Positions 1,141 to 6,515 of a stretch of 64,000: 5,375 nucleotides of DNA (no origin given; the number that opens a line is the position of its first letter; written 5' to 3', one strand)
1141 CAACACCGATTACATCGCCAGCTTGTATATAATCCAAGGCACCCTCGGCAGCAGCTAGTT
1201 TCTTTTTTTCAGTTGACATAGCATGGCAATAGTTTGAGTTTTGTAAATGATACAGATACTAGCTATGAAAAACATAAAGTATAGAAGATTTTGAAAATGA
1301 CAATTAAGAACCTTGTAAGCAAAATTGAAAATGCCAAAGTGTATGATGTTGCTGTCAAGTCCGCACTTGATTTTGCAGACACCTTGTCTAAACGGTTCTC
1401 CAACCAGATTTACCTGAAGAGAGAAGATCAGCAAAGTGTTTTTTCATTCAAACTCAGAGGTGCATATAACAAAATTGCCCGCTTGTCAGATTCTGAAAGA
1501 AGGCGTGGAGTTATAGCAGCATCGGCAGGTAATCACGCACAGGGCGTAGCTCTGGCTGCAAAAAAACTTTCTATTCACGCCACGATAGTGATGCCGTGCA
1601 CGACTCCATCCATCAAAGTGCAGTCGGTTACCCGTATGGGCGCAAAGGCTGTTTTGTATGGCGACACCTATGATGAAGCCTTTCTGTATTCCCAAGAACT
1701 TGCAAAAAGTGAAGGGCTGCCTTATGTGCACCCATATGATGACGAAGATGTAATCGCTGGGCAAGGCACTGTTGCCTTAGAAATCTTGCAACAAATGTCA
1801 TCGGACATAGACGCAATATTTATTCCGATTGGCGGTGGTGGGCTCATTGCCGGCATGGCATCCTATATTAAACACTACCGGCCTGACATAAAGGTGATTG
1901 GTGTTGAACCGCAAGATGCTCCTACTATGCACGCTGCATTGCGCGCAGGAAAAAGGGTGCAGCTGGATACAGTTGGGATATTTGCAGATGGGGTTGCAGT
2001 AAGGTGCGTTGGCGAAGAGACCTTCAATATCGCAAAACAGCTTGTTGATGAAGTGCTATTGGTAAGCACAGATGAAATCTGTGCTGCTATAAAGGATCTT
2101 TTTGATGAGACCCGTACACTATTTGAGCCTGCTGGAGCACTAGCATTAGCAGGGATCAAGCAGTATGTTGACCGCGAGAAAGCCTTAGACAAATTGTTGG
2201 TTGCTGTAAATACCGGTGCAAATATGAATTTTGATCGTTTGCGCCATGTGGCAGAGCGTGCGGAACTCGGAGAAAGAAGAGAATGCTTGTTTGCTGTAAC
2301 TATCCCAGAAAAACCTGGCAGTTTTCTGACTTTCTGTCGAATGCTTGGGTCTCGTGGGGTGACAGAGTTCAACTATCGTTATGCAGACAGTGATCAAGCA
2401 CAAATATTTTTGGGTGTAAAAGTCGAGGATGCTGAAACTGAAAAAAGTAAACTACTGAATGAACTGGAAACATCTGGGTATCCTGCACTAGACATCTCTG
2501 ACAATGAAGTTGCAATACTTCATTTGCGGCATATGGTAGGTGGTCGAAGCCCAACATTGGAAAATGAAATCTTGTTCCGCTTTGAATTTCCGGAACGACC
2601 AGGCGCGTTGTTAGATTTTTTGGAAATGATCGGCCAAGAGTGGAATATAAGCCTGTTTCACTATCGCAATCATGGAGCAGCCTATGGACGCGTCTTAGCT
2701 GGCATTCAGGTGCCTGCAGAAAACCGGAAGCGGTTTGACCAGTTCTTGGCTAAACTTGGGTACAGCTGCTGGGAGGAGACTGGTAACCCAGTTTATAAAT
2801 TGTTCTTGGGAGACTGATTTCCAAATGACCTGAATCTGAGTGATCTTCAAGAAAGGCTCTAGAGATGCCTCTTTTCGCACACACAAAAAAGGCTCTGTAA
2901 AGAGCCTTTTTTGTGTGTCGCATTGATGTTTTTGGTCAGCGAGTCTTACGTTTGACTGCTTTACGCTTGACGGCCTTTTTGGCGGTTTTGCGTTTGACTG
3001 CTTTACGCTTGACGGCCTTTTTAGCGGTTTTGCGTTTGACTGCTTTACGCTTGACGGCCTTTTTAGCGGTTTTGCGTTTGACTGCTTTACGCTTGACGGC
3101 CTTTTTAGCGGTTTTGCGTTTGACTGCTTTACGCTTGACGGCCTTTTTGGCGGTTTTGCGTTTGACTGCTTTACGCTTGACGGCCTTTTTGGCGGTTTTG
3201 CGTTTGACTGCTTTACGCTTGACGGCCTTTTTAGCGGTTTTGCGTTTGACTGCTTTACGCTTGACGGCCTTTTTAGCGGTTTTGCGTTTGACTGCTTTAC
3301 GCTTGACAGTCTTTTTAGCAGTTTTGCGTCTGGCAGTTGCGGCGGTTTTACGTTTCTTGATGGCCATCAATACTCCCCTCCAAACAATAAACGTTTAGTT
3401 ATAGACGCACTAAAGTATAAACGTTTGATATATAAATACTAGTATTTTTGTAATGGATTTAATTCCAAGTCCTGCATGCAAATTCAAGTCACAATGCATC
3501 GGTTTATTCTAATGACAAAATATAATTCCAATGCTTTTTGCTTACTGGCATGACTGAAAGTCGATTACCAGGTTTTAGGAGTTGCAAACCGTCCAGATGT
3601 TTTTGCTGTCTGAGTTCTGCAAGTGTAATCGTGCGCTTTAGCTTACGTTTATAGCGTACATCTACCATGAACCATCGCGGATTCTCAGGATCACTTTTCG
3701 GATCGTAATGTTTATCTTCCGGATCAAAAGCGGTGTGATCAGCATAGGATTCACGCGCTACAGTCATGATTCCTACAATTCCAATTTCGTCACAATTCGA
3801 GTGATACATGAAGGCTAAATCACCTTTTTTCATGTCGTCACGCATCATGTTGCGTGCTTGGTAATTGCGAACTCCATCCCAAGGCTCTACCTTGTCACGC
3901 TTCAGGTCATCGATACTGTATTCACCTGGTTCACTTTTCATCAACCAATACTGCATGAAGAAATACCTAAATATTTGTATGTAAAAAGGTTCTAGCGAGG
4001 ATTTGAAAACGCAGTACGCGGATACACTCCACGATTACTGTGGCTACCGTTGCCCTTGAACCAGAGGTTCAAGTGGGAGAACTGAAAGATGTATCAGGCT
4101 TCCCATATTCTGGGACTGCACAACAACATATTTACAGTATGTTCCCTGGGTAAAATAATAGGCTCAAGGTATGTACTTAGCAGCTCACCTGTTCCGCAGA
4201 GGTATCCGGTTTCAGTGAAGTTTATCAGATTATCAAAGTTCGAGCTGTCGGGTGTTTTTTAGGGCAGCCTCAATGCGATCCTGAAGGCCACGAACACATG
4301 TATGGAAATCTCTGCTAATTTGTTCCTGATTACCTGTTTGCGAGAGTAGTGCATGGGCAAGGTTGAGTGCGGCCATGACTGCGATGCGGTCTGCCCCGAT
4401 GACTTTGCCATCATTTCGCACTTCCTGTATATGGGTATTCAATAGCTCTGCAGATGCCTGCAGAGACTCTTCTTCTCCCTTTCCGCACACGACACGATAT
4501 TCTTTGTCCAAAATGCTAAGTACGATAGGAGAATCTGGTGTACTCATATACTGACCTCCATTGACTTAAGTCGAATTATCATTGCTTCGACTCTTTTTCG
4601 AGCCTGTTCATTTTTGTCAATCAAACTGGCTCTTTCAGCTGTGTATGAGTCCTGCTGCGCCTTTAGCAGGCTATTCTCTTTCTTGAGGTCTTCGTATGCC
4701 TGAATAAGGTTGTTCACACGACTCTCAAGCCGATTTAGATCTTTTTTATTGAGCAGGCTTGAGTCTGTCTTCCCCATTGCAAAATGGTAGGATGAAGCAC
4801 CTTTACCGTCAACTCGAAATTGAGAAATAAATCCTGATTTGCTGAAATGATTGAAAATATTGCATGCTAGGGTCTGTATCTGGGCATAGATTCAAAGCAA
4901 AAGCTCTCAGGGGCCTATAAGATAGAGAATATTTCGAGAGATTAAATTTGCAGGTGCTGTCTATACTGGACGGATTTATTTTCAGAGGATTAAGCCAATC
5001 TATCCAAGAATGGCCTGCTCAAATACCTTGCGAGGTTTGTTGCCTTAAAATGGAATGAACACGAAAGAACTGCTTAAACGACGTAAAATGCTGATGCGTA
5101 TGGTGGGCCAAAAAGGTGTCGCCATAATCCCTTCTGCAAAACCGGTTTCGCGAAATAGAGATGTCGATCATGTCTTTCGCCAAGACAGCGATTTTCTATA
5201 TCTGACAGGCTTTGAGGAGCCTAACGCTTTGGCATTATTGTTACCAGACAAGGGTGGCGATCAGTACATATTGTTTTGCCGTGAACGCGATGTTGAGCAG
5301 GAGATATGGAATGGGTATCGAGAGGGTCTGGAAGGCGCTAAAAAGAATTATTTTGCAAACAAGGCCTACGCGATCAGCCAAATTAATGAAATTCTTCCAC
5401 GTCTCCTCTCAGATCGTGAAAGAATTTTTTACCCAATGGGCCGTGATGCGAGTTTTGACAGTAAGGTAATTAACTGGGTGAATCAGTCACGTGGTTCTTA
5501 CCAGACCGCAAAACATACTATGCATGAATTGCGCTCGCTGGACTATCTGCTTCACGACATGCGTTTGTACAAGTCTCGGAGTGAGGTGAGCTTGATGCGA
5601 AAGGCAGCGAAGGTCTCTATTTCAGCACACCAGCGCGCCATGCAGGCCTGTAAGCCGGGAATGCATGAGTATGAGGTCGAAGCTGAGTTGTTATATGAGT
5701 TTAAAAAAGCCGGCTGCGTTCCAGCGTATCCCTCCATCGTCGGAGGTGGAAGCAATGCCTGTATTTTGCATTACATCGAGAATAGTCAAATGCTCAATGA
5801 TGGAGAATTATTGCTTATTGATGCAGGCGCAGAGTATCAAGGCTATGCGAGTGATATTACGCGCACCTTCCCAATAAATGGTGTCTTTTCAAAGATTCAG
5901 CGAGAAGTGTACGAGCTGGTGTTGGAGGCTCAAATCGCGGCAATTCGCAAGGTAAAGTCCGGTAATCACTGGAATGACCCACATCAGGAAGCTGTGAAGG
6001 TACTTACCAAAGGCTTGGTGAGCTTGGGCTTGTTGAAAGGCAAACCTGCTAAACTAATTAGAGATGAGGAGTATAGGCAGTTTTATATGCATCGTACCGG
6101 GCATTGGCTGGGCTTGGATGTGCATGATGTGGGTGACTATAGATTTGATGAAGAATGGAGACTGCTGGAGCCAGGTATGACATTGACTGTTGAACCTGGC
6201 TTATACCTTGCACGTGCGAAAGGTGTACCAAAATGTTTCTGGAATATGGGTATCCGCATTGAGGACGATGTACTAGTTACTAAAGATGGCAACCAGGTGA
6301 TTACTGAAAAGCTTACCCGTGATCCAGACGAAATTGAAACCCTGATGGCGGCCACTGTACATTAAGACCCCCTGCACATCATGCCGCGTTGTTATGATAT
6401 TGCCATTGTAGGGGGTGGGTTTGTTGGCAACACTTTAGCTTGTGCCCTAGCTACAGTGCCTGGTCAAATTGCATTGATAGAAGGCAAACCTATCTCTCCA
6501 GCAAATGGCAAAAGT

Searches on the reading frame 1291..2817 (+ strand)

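Call 51: search_protein_families(library=pfam, proteins=[window:1291-2817:+], max_evalue=0.00001)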
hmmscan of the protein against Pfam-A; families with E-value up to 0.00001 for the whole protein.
window:1291-2817:+ (508 aa): 2 families
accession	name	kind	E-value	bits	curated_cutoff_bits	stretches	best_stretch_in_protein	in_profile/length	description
PF00291.31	PALP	-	1.6e-77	261.2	35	1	29-308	13-294/295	Pyridoxal-phosphate dependent enzyme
PF00585.24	Thr_dehydrat_C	-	2e-51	172.2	27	2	422-506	6-91/91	C-terminal regulatory domain of Threonine dehydratase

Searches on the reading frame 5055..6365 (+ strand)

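Call 51: search_protein_families(library=pfam, proteins=[window:5055-6365:+], max_evalue=0.00001)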
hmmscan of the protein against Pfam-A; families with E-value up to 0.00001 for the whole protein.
window:5055-6365:+ (436 aa): 2 families
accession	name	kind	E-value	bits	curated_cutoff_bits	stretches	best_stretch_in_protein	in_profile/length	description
PF00557.29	Peptidase_M24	-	1.6e-66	224.5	23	1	180-410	2-208/208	Metallopeptidase family M24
PF05195.22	AMP_N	-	4.7e-36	123.6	24.6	1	8-125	3-121/121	Aminopeptidase P, N-terminal domain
